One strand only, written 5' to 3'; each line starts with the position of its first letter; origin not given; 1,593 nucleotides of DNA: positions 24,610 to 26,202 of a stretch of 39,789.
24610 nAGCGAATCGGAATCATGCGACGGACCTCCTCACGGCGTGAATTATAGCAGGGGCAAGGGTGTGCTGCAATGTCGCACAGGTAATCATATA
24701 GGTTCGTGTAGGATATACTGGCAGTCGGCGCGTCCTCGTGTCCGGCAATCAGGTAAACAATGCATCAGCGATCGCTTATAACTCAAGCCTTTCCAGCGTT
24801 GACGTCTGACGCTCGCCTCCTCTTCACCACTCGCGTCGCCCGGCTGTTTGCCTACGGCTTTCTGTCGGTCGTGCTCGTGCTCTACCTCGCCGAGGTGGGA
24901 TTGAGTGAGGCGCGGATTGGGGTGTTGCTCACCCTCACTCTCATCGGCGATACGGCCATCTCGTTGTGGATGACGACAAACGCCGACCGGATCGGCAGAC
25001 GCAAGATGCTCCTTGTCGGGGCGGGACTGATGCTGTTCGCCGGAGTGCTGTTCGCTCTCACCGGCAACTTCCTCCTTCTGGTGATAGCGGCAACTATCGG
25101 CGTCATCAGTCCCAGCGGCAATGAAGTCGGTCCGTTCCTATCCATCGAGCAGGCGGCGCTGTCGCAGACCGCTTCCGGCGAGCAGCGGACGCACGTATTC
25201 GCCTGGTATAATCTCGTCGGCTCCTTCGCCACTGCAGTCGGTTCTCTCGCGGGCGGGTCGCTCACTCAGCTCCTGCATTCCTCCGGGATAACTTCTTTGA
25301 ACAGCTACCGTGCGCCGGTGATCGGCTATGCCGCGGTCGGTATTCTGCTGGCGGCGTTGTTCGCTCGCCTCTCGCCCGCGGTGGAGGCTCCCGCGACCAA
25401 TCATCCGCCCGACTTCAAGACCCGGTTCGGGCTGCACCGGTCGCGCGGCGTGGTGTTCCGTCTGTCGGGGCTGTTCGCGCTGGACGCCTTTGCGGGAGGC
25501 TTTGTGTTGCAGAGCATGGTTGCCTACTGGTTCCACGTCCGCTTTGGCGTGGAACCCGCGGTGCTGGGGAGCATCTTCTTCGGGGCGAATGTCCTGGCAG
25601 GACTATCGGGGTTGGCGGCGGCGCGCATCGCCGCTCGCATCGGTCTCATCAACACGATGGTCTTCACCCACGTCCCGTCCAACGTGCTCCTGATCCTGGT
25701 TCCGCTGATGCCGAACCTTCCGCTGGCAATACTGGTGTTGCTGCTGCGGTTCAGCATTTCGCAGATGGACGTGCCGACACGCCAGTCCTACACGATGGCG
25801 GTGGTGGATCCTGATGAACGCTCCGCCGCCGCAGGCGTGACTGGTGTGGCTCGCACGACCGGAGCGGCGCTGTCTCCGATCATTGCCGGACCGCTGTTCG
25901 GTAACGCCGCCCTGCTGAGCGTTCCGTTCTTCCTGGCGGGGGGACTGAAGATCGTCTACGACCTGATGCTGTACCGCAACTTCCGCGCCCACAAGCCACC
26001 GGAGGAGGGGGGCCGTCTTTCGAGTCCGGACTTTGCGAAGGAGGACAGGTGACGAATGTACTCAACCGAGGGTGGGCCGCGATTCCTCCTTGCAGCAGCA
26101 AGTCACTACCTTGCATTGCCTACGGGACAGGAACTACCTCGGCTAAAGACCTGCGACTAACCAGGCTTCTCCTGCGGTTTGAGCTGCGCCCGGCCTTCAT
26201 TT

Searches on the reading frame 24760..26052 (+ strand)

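Call 14: search_protein_families(library=pfam, proteins=[window:24760-26052:+], max_evalue=0.001)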
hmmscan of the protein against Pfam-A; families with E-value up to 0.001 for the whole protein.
window:24760-26052:+ (430 aa): 2 families
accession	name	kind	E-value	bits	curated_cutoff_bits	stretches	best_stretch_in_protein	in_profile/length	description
PF07690.21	MFS_1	-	1.2e-28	100.4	33.4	2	23-373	3-347/347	Major Facilitator Superfamily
PF13347.12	MFS_2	-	1.7e-06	27.3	27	1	17-186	225-395/427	MFS/sugar transport protein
